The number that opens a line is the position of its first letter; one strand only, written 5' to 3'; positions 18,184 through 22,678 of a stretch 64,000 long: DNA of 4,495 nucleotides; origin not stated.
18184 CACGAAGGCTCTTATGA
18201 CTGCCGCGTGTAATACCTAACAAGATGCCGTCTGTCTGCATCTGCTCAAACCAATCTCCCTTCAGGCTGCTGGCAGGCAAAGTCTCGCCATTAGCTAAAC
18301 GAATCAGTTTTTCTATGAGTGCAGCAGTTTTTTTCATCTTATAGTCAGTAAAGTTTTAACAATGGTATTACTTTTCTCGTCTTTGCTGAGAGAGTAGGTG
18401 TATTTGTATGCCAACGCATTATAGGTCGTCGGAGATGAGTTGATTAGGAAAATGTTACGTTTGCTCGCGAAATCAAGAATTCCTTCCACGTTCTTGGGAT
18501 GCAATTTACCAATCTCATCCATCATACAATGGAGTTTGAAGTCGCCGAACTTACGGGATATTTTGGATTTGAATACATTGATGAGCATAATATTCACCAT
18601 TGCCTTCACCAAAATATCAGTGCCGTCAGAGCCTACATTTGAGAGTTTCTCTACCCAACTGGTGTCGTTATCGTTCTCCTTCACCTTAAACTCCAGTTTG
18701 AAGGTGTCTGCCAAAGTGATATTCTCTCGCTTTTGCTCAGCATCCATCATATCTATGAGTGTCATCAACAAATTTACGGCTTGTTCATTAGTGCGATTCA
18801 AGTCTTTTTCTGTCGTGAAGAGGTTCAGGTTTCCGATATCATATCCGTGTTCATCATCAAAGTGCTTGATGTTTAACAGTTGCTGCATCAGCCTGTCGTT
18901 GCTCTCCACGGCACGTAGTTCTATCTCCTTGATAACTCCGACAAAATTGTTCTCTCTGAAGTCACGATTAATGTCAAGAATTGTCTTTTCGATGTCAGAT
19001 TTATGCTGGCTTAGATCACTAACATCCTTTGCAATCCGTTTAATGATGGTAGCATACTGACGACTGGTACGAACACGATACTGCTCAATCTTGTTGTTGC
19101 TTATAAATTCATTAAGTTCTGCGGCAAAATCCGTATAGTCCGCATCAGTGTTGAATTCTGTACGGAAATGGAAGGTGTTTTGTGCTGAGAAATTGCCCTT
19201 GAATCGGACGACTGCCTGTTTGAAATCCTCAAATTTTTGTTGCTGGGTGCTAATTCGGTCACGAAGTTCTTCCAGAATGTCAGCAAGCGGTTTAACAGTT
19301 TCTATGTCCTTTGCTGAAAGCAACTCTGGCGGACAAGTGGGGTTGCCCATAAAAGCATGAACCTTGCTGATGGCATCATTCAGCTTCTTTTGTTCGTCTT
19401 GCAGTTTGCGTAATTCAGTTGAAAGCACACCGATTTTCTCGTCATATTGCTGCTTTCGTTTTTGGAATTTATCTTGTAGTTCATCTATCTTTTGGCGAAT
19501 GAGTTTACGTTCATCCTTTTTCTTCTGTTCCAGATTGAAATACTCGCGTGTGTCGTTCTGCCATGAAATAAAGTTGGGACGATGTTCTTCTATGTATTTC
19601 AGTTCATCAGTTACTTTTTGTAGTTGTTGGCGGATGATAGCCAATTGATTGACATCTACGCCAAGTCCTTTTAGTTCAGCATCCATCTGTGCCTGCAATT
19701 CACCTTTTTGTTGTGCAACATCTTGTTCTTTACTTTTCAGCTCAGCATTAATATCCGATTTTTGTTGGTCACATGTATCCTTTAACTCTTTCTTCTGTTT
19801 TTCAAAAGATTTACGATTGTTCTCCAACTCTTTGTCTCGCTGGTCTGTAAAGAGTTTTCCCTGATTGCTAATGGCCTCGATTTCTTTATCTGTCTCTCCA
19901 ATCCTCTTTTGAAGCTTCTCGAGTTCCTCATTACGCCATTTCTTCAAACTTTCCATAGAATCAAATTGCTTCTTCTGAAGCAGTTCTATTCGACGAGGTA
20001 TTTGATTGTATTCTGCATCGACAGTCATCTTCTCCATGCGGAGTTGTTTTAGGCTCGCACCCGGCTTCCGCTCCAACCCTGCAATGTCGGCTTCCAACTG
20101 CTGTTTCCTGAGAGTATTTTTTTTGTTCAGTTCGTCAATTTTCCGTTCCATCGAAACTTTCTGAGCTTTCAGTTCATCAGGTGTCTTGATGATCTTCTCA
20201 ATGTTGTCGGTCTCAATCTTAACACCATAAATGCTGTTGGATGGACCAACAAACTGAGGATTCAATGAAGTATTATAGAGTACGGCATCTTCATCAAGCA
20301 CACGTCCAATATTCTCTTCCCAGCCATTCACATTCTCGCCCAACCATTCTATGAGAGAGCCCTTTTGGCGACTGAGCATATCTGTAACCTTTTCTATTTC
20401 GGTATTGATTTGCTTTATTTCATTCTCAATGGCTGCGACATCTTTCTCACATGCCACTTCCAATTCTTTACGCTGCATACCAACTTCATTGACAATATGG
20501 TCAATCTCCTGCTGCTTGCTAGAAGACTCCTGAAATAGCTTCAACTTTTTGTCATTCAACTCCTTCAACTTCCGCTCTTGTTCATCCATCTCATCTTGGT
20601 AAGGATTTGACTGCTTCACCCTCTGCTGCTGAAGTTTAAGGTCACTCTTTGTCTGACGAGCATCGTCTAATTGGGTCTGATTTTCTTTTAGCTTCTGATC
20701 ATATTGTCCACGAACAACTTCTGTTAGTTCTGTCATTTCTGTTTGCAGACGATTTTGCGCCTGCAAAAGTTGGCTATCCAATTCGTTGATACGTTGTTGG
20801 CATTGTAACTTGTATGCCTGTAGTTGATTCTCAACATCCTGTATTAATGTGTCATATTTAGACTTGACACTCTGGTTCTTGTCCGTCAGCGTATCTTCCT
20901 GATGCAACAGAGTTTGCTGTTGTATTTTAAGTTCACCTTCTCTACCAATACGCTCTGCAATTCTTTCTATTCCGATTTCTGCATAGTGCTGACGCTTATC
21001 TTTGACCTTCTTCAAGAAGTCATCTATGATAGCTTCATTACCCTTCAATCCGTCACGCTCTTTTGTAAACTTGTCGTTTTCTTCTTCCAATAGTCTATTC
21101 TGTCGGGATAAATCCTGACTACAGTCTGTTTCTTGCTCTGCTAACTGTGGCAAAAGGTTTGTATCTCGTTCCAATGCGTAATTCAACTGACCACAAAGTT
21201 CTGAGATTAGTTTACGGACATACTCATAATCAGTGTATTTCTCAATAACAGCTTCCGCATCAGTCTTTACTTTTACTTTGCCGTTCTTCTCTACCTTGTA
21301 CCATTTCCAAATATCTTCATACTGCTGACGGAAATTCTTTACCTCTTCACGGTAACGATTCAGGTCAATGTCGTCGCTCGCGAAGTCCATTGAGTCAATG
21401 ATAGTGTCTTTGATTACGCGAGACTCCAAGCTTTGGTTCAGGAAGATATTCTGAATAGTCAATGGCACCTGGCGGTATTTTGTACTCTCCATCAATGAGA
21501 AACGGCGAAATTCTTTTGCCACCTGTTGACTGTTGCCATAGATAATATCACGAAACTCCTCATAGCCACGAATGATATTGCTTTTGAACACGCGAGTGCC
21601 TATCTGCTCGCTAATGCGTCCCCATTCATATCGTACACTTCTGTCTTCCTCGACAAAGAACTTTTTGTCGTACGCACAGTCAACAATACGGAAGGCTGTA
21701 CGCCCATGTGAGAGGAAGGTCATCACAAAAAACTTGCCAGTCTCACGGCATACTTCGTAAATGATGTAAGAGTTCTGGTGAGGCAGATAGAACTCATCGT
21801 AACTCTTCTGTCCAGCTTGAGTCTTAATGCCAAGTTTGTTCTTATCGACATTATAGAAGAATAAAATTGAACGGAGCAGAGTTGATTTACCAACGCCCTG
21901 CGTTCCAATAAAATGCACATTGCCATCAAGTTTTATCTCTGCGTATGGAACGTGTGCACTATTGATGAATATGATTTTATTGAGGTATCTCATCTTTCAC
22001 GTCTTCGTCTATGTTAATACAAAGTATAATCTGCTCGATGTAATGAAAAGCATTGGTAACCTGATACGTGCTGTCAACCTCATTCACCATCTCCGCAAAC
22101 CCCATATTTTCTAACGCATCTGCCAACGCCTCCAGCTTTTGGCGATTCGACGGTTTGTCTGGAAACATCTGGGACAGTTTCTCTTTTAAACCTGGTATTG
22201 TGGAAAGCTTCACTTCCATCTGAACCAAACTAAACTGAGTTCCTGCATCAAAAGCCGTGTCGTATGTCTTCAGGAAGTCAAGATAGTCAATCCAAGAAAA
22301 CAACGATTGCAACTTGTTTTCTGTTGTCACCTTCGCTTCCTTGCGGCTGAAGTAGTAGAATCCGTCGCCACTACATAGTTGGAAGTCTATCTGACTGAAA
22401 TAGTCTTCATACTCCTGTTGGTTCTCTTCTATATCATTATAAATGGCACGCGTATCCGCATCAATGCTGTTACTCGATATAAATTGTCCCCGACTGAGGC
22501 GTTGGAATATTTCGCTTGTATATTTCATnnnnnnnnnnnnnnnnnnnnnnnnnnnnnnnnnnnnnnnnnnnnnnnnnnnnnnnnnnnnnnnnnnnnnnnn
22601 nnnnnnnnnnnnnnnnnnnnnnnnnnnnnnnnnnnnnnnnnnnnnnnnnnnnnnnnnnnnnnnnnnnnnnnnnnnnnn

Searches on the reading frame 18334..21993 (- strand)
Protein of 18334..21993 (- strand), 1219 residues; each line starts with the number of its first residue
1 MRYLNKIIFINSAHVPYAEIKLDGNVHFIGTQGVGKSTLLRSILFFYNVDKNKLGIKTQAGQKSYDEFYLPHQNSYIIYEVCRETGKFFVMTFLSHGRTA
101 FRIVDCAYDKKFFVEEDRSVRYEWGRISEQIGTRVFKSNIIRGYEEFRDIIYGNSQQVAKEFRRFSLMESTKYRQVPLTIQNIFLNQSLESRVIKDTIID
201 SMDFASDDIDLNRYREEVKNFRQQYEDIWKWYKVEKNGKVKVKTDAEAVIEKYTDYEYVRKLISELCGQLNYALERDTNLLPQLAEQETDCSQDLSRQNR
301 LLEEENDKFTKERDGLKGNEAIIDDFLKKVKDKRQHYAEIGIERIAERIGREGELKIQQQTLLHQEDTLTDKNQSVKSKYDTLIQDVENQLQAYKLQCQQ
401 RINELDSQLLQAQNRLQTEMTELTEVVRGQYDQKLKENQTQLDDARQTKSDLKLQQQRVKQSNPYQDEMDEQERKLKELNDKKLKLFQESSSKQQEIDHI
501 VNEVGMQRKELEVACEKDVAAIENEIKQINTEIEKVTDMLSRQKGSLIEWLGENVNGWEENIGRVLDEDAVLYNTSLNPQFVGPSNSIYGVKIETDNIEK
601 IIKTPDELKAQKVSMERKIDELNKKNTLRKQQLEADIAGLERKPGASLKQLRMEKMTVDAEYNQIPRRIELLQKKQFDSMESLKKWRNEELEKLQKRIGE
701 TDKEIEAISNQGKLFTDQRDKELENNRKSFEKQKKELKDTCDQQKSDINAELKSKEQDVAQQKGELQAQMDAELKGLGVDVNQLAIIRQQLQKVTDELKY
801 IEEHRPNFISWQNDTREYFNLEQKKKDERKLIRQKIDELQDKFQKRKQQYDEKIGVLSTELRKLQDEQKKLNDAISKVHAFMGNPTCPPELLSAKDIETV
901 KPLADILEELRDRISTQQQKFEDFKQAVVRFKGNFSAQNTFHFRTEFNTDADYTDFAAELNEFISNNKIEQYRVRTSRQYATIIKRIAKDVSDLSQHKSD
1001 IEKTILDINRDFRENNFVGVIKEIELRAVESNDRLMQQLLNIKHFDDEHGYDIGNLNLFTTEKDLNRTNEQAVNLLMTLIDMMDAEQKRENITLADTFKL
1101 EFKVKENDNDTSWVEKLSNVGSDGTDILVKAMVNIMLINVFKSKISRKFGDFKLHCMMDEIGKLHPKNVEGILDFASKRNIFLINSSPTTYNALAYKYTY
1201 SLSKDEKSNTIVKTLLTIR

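Call 6: search_protein_families(library=pfam, proteins=[window:18334-21993:-])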
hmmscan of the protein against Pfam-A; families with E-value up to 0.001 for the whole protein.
window:18334-21993:- (1219 aa): 1 family
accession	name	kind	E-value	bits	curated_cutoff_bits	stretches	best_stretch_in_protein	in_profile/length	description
PF12128.14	DUF3584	-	2.1e-67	228.1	31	1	18-1195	12-1180/1191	Protein of unknown function (DUF3584)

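Call 11: search_protein_families(library=padloc, proteins=[window:18334-21993:-])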
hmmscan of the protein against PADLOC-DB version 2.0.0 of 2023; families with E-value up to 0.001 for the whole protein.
window:18334-21993:- (1219 aa): 2 families
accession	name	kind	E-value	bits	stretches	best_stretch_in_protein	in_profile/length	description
PDLC00503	JetC1|JetC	-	1.7e-06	24.4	1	1-64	1-65/1146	DUF3584 domain; MukB-like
PDLC03868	LmuB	-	0.00093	15.6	0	257-534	221-490/1035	-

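Call 69: search_protein_families(library=ncbifam, proteins=[window:18334-21993:-], max_evalue=0.001)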
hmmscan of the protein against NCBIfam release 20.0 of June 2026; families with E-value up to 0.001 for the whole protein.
window:18334-21993:- (1219 aa): 2 families
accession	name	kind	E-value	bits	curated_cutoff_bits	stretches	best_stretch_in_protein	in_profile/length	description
NF045780.1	TrlF_fam_ATP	equivalog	1.9e-05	23.6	350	0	28-522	314-706/944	TrlF family AAA-like ATPase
NF045487.1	ASRP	equivalog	0.00024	19.9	300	1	597-917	119-427/593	archaea-specific SMC-related protein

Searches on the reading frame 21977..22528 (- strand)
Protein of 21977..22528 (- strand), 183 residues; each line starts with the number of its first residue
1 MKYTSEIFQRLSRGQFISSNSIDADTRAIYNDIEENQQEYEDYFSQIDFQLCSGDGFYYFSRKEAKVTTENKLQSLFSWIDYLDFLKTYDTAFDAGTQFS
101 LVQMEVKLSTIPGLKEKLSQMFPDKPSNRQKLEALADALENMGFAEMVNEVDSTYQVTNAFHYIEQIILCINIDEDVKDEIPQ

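Call 6: search_protein_families(library=pfam, proteins=[window:21977-22528:-])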
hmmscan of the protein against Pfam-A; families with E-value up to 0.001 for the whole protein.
window:21977-22528:- (183 aa): 1 family
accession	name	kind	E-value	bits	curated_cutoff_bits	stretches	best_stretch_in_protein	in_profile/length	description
PF21980.2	MksE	-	1.9e-40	139.4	27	1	2-167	1-162/163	Condensin complex protein MksE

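Call 11: search_protein_families(library=padloc, proteins=[window:21977-22528:-])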
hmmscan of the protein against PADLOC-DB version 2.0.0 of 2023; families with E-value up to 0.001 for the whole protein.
window:21977-22528:- (183 aa): 0 families

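Call 69: search_protein_families(library=ncbifam, proteins=[window:21977-22528:-], max_evalue=0.001)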
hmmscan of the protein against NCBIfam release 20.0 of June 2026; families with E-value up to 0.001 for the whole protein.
window:21977-22528:- (183 aa): 1 family
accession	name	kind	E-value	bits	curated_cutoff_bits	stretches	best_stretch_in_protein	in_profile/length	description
NF040858.1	condensinMksE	equivalog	1.8e-05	24.4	400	1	4-177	11-176/232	Mks condensin complex protein MksE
